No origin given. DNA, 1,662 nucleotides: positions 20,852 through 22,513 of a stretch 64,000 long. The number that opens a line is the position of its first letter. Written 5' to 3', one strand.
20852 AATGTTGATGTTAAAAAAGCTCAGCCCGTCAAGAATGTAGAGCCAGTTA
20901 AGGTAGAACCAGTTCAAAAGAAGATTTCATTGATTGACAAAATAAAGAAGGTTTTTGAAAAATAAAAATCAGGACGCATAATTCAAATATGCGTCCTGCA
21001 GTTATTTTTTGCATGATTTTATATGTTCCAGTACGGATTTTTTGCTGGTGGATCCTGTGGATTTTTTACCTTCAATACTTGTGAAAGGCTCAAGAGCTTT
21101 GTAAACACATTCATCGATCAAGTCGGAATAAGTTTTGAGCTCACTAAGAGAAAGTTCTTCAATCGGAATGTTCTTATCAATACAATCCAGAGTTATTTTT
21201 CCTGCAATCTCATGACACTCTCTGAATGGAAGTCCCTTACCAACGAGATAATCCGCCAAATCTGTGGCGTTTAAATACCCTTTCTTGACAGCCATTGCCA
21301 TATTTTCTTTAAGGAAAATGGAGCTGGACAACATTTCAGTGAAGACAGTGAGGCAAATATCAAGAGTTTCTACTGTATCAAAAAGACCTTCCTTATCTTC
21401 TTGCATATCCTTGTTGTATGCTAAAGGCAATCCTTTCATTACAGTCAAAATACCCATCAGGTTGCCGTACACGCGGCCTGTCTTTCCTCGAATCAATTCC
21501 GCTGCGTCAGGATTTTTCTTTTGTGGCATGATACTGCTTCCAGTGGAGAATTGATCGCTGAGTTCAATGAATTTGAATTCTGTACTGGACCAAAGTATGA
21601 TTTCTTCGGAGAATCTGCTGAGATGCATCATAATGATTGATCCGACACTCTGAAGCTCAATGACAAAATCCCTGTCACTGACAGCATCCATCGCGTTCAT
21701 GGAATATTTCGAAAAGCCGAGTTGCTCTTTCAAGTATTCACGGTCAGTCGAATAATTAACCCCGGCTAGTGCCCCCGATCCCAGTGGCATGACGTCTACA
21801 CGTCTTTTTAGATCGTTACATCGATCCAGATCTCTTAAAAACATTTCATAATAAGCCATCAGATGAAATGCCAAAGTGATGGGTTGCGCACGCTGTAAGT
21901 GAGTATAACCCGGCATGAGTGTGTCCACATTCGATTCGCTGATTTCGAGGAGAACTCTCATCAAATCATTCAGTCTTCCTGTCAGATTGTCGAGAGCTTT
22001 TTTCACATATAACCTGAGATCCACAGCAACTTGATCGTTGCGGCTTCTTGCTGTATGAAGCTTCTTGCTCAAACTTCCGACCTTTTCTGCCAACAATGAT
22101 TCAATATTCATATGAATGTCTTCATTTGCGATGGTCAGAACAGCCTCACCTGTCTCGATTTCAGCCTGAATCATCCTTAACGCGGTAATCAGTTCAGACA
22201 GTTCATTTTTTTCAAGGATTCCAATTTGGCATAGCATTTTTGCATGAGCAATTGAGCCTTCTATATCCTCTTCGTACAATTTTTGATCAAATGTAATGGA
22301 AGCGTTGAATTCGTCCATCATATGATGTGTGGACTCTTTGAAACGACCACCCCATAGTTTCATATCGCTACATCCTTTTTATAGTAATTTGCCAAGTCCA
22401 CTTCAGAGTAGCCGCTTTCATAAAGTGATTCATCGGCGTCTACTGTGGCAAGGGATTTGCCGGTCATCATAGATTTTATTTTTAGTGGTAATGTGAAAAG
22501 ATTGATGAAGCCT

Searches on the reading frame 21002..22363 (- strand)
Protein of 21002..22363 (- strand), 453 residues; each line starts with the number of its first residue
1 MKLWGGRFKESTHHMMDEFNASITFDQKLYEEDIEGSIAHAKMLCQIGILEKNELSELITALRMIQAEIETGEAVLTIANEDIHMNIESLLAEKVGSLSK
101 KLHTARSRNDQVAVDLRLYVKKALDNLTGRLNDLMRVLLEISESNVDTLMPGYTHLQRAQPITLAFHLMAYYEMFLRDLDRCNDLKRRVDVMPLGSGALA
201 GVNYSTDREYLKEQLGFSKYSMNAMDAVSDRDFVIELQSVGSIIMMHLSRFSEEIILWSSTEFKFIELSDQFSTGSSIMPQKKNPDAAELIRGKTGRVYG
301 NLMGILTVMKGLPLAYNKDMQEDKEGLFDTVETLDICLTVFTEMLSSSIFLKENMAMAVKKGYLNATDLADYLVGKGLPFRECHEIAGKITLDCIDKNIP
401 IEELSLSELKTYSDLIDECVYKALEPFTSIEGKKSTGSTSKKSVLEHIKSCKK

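Call 8: search_protein_families(library=ncbifam, proteins=[window:21002-22363:-])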
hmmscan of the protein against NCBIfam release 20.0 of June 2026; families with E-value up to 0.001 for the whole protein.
window:21002-22363:- (453 aa): 18 families
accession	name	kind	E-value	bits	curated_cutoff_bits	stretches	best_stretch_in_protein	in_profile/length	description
TIGR00838.1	argH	equivalog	4.7e-186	619.2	279.5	1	3-452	1-451/455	argininosuccinate lyase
NF008964.0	PRK12308.1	equivalog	1.2e-164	549.1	657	1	1-453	1-454/624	argininosuccinate lyase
NF052535.1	CoM_syn_XcbC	exception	4.3e-59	200.6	575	1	7-452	11-462/495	2-phosphosulfolactate phosphatase XcbC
NF002563.0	PRK02186.1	subfamily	9e-59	199.6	625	1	39-397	447-807/890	argininosuccinate lyase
NF005218.0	PRK06705.1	equivalog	1e-46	159.7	883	1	37-443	45-459/502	argininosuccinate lyase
NF005000.0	PRK06389.1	equivalog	2.9e-41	142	388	1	1-384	1-376/434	argininosuccinate lyase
TIGR00928.1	purB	equivalog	6.4e-25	87.8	326.2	1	38-392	28-386/436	adenylosuccinate lyase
TIGR02426.1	protocat_pcaB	equivalog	2.9e-23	82.3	355.75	1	39-306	30-296/338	3-carboxy-cis,cis-muconate cycloisomerase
NF008909.0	PRK12273.1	subfamily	2.3e-20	72.9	510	1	103-373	138-418/474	aspartate ammonia-lyase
NF006500.1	PRK08937.2-4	subfamily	7.4e-20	71.1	626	1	33-426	34-428/448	adenylosuccinate lyase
NF004631.0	PRK05975.1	equivalog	7.2e-18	64.7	371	1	39-291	39-288/352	3-carboxy-cis,cis-muconate cycloisomerase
NF006554.0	PRK09053.1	equivalog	1.1e-17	64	595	1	99-306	100-309/453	3-carboxy-cis,cis-muconate cycloisomerase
TIGR00839.1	aspA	equivalog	1.7e-15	56.9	681.2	1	102-309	132-348/468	aspartate ammonia-lyase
NF052536.2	CoM_syn_XcbD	exception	3.9e-14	52.2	600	1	118-291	117-292/443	3-sulfopropionylcysteine synthase XcbD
NF011092.0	PRK14515.1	subfamily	1.6e-12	47.1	876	1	100-305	139-353/479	aspartate ammonia-lyase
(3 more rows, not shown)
